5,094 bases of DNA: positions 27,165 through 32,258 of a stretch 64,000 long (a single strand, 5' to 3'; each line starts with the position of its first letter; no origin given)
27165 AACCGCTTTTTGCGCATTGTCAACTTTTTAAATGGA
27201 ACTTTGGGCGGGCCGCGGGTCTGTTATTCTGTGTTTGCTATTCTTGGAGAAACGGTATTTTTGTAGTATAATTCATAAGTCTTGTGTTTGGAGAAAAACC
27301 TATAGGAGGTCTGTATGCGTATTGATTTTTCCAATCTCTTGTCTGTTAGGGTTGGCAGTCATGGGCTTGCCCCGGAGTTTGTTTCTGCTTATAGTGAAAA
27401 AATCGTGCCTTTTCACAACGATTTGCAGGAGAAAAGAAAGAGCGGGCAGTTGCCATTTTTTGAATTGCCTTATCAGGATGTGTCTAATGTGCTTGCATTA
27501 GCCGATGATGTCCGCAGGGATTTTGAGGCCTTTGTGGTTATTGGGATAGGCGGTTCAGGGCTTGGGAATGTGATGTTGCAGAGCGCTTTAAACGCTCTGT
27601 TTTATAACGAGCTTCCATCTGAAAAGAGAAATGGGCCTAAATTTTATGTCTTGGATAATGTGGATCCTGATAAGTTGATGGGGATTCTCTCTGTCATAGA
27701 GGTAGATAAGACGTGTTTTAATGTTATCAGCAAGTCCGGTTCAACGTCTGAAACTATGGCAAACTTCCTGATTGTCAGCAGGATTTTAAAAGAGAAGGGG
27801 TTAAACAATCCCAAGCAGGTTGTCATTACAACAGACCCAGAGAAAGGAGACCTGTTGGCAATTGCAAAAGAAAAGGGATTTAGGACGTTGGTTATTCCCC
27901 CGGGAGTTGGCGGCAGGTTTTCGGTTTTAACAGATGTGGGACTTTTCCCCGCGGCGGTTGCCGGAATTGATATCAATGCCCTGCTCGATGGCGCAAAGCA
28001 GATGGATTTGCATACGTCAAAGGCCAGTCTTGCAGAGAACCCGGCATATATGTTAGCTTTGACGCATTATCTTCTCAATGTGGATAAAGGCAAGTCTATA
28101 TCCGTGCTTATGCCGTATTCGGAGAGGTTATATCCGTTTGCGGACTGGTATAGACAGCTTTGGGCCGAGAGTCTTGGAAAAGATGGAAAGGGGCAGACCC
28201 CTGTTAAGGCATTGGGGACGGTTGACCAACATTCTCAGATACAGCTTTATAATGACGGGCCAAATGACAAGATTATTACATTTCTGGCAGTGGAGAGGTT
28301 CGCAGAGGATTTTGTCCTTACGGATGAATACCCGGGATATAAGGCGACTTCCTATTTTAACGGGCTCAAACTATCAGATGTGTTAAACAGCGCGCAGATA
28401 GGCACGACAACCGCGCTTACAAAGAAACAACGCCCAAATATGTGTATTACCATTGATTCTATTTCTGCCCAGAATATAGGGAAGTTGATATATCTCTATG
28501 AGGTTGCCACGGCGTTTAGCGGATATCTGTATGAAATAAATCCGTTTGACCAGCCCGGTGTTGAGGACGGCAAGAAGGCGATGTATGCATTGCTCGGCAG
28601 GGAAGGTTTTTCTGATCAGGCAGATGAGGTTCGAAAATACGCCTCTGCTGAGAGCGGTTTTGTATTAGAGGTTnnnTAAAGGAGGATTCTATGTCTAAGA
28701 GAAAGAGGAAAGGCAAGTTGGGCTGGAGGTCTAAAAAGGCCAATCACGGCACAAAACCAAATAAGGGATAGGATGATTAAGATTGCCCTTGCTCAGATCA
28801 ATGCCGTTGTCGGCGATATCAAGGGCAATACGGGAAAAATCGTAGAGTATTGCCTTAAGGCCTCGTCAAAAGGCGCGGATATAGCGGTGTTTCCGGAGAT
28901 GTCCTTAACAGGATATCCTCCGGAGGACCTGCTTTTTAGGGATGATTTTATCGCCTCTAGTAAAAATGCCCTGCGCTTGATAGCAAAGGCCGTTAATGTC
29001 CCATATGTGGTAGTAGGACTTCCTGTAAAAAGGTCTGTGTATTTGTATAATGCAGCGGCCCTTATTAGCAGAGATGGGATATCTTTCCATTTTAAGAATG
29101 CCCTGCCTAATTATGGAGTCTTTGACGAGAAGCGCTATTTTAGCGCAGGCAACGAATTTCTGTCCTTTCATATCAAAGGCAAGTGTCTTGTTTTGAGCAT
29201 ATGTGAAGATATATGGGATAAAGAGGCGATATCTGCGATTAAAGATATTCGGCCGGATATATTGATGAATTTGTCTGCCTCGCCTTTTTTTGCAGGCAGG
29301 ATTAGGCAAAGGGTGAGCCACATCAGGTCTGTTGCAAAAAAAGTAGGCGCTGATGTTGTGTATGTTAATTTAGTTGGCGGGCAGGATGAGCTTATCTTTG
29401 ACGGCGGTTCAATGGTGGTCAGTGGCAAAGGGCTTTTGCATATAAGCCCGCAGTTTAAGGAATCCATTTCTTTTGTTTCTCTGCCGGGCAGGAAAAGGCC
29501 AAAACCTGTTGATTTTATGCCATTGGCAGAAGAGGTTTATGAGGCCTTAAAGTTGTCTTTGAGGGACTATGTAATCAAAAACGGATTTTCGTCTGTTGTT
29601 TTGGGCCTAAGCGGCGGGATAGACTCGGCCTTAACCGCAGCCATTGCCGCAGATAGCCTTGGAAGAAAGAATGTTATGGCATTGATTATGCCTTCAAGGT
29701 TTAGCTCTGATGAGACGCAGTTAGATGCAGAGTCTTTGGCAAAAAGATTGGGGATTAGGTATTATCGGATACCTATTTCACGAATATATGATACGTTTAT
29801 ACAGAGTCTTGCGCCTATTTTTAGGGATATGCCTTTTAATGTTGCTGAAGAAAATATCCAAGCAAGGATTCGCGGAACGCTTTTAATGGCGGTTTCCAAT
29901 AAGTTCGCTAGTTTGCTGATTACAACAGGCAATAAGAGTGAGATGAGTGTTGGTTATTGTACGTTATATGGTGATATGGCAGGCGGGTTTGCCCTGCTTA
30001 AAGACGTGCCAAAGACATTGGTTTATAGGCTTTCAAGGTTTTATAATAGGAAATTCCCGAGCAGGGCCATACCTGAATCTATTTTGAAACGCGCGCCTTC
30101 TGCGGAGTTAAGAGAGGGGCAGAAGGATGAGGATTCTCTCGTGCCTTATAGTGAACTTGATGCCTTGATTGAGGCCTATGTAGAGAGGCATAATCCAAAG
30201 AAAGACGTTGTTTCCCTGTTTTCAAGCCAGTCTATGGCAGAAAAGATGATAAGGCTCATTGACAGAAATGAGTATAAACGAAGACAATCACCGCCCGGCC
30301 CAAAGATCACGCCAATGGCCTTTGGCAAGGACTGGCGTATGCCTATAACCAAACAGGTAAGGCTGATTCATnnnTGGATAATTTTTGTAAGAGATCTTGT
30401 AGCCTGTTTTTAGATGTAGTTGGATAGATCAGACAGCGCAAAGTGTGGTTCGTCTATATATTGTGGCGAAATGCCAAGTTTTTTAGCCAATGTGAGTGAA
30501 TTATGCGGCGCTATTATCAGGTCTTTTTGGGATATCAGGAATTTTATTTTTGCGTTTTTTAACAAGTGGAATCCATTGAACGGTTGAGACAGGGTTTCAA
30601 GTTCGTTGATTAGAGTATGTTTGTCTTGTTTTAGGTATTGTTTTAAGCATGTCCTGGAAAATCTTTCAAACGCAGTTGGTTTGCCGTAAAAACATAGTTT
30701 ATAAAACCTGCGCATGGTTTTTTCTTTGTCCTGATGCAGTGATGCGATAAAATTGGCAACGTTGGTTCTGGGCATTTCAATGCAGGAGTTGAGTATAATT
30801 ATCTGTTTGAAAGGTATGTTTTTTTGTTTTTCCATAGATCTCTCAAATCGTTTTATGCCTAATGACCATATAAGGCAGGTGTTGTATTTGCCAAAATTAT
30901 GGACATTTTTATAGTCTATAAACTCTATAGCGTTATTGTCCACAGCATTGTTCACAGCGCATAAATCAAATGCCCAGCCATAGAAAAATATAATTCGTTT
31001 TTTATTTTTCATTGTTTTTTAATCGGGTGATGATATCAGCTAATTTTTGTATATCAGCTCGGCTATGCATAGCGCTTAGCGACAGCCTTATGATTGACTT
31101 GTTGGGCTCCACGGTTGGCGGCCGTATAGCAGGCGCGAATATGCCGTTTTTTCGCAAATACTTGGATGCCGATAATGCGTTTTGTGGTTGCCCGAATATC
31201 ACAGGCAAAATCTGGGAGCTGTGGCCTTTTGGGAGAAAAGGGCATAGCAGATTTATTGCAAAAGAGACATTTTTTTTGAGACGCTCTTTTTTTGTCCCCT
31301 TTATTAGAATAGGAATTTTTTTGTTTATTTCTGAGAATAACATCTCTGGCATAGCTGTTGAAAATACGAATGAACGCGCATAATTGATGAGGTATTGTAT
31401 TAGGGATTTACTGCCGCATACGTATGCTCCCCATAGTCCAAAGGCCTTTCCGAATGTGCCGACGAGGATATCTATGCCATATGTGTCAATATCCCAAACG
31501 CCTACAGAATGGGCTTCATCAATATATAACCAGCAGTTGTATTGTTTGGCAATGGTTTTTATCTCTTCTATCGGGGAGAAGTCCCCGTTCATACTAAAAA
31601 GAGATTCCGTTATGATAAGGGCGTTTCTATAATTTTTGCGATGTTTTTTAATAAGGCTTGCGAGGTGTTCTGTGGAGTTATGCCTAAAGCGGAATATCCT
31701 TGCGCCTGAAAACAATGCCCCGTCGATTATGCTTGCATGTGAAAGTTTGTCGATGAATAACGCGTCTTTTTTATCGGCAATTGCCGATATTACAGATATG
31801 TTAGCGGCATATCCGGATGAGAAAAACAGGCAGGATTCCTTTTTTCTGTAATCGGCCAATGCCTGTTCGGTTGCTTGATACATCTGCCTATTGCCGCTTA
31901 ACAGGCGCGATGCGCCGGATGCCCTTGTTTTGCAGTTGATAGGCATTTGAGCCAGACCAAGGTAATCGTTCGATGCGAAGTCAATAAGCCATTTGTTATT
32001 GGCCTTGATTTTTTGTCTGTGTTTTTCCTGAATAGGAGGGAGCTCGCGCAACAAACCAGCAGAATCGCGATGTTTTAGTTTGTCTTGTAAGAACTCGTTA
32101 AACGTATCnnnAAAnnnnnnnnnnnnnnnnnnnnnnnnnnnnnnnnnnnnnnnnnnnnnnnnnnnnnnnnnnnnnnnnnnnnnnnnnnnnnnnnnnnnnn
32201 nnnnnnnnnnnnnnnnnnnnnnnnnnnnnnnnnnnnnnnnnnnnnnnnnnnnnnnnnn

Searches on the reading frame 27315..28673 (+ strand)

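Call 9: search_protein_families(library=pfam, proteins=[window:27315-28673:+], max_evalue=0.001)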
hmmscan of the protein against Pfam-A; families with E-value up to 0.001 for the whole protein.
window:27315-28673:+ (453 aa): 1 family
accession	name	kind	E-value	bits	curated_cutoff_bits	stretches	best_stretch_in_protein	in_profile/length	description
PF00342.24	PGI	-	2.9e-38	132.1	22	2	71-290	97-309/486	Phosphoglucose isomerase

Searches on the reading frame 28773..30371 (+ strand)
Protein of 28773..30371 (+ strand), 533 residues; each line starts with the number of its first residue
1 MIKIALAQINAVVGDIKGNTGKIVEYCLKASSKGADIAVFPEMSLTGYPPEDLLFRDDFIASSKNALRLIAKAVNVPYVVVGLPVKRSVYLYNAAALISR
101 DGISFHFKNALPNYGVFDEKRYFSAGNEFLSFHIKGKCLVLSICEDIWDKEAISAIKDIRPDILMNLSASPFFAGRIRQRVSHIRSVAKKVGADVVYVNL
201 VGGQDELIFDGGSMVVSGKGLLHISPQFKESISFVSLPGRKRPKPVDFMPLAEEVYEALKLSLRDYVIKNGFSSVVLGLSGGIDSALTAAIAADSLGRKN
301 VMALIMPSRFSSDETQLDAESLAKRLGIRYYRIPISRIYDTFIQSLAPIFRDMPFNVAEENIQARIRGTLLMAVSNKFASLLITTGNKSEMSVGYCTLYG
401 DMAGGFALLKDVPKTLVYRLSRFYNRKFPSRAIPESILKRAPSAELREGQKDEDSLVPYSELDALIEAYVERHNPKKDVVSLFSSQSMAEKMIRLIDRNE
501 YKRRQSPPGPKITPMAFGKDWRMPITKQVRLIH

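Call 9: search_protein_families(library=pfam, proteins=[window:28773-30371:+], max_evalue=0.001)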
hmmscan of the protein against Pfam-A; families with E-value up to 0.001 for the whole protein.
window:28773-30371:+ (533 aa): 2 families
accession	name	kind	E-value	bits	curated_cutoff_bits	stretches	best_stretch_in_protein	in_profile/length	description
PF02540.23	NAD_synthase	-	1.6e-73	247.3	21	1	256-505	2-241/242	NAD synthase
PF00795.27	CN_hydrolase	-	3.1e-20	73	23.2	1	3-224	1-232/256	Carbon-nitrogen hydrolase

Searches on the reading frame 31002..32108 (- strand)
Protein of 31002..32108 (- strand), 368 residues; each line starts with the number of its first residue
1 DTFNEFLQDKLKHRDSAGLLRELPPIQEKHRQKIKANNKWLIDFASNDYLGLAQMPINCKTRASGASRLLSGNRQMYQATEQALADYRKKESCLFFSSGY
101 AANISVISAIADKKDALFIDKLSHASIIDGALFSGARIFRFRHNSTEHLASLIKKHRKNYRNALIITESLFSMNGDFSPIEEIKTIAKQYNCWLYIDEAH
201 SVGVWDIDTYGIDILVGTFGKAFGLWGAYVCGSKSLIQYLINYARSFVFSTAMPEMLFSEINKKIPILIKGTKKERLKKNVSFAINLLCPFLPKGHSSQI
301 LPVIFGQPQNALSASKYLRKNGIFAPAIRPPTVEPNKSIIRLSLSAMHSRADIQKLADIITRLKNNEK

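Call 19: search_protein_families(library=pfam, proteins=[window:31002-32108:-], max_evalue=0.0001)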
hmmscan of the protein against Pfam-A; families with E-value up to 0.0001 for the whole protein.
window:31002-32108:- (368 aa): 2 families
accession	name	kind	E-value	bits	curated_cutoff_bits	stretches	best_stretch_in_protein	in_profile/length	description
PF00155.27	Aminotran_1_2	-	2.7e-47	162.2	19.7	1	41-360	3-361/361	Aminotransferase class I and II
PF00266.25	Aminotran_5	-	2.7e-07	30.3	21.5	1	84-227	52-207/371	Aminotransferase class-V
